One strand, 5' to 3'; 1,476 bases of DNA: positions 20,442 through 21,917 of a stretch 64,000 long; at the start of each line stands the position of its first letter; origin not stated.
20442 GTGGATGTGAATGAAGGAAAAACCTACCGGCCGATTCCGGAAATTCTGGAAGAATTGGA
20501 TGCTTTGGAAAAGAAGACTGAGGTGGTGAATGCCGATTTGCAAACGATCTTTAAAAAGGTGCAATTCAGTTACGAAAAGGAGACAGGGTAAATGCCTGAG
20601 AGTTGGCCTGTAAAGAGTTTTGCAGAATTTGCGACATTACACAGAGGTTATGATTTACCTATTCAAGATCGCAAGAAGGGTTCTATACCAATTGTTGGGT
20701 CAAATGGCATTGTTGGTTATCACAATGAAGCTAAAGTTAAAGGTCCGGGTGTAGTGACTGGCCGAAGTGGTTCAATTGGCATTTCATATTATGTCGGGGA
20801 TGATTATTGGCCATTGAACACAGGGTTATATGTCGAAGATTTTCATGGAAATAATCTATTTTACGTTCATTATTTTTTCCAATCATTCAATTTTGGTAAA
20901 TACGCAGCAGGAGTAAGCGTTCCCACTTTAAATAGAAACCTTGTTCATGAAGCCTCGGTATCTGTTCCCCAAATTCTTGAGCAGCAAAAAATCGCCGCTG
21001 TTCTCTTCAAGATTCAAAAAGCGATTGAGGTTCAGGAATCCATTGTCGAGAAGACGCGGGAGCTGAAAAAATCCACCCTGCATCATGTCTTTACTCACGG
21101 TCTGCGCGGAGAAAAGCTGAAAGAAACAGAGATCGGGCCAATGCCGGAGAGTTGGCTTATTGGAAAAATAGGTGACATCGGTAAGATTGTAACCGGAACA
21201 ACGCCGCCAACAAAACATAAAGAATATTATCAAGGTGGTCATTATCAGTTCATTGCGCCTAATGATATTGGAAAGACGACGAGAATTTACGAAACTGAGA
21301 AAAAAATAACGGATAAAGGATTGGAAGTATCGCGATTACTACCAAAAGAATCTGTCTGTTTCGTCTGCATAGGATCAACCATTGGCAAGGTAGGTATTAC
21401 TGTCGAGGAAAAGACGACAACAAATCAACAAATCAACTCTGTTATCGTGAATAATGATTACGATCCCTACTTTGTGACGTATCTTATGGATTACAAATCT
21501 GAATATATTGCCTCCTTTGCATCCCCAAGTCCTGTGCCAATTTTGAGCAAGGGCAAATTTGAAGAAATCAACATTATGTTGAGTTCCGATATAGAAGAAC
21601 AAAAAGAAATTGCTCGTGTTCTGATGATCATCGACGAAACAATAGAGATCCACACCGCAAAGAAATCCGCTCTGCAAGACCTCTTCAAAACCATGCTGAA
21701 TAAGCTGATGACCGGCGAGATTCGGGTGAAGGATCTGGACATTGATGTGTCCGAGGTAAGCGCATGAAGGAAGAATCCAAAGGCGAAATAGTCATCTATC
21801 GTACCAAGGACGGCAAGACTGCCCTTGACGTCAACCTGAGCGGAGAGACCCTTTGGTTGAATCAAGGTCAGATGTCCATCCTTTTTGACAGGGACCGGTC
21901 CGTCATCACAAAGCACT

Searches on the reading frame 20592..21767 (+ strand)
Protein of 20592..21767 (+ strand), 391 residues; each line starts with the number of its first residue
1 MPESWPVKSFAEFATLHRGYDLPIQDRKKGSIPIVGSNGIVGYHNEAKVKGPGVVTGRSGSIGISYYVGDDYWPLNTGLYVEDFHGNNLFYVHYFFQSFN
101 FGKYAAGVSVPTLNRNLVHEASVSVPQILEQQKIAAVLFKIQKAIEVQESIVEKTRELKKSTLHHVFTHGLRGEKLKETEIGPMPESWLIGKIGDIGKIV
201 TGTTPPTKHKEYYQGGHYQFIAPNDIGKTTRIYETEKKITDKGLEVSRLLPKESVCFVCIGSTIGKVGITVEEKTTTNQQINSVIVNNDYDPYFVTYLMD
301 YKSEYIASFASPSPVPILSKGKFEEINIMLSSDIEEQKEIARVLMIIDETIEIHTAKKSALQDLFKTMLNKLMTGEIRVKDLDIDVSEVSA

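Call 8: search_protein_families(library=pfam, proteins=[window:20592-21767:+], max_evalue=0.001)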
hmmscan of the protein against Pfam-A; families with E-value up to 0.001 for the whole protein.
window:20592-21767:+ (391 aa): 1 family
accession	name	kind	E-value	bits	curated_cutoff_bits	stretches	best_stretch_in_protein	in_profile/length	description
PF01420.25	Methylase_S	-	1e-34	120.6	22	2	185-361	1-166/168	Type I restriction modification DNA specificity domain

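Call 53: search_protein_families(library=padloc, proteins=[window:20592-21767:+], max_evalue=0.00001)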
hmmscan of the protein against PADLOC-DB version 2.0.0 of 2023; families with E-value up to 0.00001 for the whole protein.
window:20592-21767:+ (391 aa): 106 families (the best 25 are shown)
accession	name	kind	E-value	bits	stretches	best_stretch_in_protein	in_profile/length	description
PDLC03099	Specificity_I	-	3.1e-90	301.2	1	1-388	1-401/405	Type I specificity subunit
PDLC03134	Specificity_I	-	2.4e-62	209.1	1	91-385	114-414/428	Type I specificity subunit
PDLC03054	Specificity_I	-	9.6e-62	206.7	1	1-197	5-201/401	Type I specificity subunit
PDLC03063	Specificity_I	-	3.7e-61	205.3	1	4-170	3-169/369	Type I specificity subunit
PDLC03068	Specificity_I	-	8.4e-50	168.1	3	187-367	3-185/403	Type I specificity subunit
PDLC03108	Specificity_I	-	1.6e-42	144.3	3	181-354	30-203/452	Type I specificity subunit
PDLC03090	Specificity_I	-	1.8e-41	140.8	1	76-379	112-433/434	Type I specificity subunit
PDLC03116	Specificity_I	-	5.2e-41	139.2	1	2-379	11-403/409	Type I specificity subunit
PDLC03178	Specificity_I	-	1.1e-40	138.3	1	45-372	72-409/411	Type I specificity subunit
PDLC03098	Specificity_I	-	6.6e-40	135.8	3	177-305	18-150/443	Type I specificity subunit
PDLC03165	Specificity_I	-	1.1e-39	135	2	60-372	96-409/411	Type I specificity subunit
PDLC03168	Specificity_I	-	1.1e-36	125.3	3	175-287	242-352/459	Type I specificity subunit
PDLC03162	Specificity_I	-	1.2e-35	121.2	1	102-378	128-415/431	Type I specificity subunit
PDLC03092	Specificity_I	-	8.1e-35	118.9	2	81-288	98-306/397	Type I specificity subunit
PDLC03101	Specificity_I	-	1e-34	118.9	2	184-381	2-203/411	Type I specificity subunit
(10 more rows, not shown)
